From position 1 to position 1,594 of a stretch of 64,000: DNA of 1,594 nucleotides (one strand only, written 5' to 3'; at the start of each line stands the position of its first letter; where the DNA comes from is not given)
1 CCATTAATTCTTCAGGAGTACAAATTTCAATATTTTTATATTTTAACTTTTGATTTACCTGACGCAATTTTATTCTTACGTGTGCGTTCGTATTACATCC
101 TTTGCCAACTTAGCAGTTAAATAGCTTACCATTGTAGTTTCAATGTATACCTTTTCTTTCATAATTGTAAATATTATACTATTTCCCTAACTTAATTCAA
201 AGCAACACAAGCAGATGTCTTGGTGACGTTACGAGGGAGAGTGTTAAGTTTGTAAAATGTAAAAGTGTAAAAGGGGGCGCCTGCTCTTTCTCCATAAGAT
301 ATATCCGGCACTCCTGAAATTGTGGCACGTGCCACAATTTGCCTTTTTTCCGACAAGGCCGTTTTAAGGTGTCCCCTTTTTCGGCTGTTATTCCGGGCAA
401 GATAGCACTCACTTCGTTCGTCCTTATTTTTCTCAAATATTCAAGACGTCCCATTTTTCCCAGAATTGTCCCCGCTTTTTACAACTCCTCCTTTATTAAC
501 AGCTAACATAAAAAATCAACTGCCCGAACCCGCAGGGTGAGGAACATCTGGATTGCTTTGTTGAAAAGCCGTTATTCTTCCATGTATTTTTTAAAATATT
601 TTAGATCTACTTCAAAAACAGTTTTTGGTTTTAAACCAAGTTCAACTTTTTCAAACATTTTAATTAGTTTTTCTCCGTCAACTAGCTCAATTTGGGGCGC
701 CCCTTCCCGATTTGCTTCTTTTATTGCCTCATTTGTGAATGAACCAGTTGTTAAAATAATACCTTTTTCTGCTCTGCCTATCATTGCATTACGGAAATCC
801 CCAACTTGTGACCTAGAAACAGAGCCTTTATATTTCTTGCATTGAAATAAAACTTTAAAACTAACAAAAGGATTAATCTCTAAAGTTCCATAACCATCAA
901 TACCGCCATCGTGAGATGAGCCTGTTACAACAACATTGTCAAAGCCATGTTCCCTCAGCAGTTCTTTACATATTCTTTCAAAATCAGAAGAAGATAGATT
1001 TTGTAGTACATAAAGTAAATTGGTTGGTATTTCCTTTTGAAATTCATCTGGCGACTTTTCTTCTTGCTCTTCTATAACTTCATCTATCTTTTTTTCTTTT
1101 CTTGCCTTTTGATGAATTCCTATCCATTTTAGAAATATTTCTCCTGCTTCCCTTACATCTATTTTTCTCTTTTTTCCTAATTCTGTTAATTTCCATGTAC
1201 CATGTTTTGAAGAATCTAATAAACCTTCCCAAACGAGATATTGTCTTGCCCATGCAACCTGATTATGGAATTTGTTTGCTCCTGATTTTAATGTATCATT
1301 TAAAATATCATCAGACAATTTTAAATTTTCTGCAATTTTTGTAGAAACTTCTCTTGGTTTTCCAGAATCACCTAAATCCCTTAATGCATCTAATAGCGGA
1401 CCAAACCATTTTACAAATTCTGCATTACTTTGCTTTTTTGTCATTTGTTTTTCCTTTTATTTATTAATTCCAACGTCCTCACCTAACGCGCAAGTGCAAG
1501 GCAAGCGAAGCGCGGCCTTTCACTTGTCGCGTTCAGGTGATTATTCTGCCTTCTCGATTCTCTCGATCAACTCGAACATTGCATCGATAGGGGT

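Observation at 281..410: Duplicated ~130-nt non-coding element with a covarying palindrome around a CACGTG core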

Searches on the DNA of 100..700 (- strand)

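Call 70: search_rna_families(source=window, start=100, end=700, threshold=evalue, max_evalue=5)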
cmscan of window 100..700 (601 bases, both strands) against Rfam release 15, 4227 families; matches with E-value up to 5: 2.
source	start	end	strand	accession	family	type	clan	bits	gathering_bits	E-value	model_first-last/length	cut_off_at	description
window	127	169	-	RF00376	HIV_GSL3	Cis-reg;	-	16.5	42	4.7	1-84/84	no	HIV gag stem loop 3 (GSL3)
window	573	621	-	RF00026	U6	Gene; snRNA; splicing;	CL00009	14.6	44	0.77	1-51/105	no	U6 spliceosomal RNA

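Call 73: search_dna_similar(query=window:270-420:-, collection=plasmids, mode=distant, max_evalue=0.001, max_rows=10)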
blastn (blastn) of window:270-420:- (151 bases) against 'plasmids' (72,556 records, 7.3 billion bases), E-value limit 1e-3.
No match.

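Call 74: search_dna_similar(query=window:270-420:-, collection=phages, mode=distant, max_evalue=0.001, max_rows=10)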
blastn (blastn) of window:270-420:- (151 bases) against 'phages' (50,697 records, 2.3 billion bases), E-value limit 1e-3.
No match.

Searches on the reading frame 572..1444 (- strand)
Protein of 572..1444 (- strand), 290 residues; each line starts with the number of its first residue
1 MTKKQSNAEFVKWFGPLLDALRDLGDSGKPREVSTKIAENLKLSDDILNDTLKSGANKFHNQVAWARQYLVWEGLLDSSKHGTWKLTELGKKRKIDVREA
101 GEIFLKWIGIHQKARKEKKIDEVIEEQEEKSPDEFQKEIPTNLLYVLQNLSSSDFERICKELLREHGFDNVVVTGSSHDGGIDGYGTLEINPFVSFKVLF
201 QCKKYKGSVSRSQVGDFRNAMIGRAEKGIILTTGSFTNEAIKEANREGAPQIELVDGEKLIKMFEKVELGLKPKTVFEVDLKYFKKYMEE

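Call 12: find_encoding_contigs(protein=window:572-1444:-, flank=10000, max_places=6)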
Protein window:572-1444:- (290 aa): 1 contig read that carries it; 1 place shown.
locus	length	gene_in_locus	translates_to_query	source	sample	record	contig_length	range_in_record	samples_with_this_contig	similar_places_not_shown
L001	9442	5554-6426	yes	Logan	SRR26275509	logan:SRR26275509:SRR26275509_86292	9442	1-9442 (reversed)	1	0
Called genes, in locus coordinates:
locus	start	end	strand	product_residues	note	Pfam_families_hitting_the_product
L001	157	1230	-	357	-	PF20903:SPL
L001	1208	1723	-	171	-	-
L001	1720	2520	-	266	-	PF00535:Glycos_transf_2, PF10111:Glyco_tranf_2_2, PF13641:Glyco_tranf_2_3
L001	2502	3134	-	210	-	PF01048:PNP_UDP_1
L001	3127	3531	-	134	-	PF00472:RF-1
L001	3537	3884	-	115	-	PF01925:TauE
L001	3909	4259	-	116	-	PF07009:NusG_II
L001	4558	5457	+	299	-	PF13365:Trypsin_2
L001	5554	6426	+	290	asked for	PF14338:Mrr_N, PF04471:Mrr_cat, PF22722:NA-iREase1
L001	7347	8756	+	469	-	PF10150:RNase_E_G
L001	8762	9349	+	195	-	PF00672:HAMP (weak)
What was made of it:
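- Checked: No coding signal: the 85-aa ORF has no counterpart in copy B. No gene was called there on the Logan contig (call 12).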

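Call 16: search_protein_families(library=ncbifam, proteins=[L001:7009-7203:+, L001:6544-6801:+], max_evalue=0.01)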
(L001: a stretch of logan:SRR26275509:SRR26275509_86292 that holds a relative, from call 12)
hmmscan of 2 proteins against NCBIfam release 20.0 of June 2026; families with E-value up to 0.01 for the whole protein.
L001:7009-7203:+ (64 aa): 0 families

L001:6544-6801:+ (85 aa): 0 families

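Call 17: search_protein_families(library=pfam, proteins=[L001:7009-7203:+, L001:6544-6801:+], max_evalue=0.01)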
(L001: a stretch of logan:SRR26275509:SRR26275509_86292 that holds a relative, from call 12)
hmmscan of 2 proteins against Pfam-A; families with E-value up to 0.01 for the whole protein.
L001:7009-7203:+ (64 aa): 0 families

L001:6544-6801:+ (85 aa): 0 families

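Call 54: list_cluster_members(proteins=[window:572-1444:-, window:36766-37701:+, window:39587-40453:+, window:37887-38336:-])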
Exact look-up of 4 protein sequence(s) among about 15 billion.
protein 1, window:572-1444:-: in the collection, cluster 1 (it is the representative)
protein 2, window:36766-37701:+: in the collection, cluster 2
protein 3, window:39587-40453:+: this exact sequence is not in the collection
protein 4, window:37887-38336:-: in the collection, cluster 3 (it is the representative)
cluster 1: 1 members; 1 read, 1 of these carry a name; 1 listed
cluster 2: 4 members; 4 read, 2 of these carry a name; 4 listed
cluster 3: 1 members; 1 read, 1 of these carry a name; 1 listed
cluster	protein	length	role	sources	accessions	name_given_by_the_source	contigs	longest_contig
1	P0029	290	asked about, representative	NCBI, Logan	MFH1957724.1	MAG: restriction endonuclease [bacterium]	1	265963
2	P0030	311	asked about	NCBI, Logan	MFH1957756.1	MAG: ribose-phosphate pyrophosphokinase [bacterium]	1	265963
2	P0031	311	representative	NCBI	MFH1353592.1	MAG: ribose-phosphate pyrophosphokinase [bacterium]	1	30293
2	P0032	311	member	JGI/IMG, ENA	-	-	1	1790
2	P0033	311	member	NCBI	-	-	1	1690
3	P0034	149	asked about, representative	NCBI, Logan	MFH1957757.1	MAG: hypothetical protein ABIJ15_04705 [bacterium]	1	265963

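Call 87: search_protein_families(library=pfam, proteins=[L001:7009-7203:+], max_evalue=10)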
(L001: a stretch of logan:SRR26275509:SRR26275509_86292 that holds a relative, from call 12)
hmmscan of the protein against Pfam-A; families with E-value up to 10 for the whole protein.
L001:7009-7203:+ (64 aa): 0 families
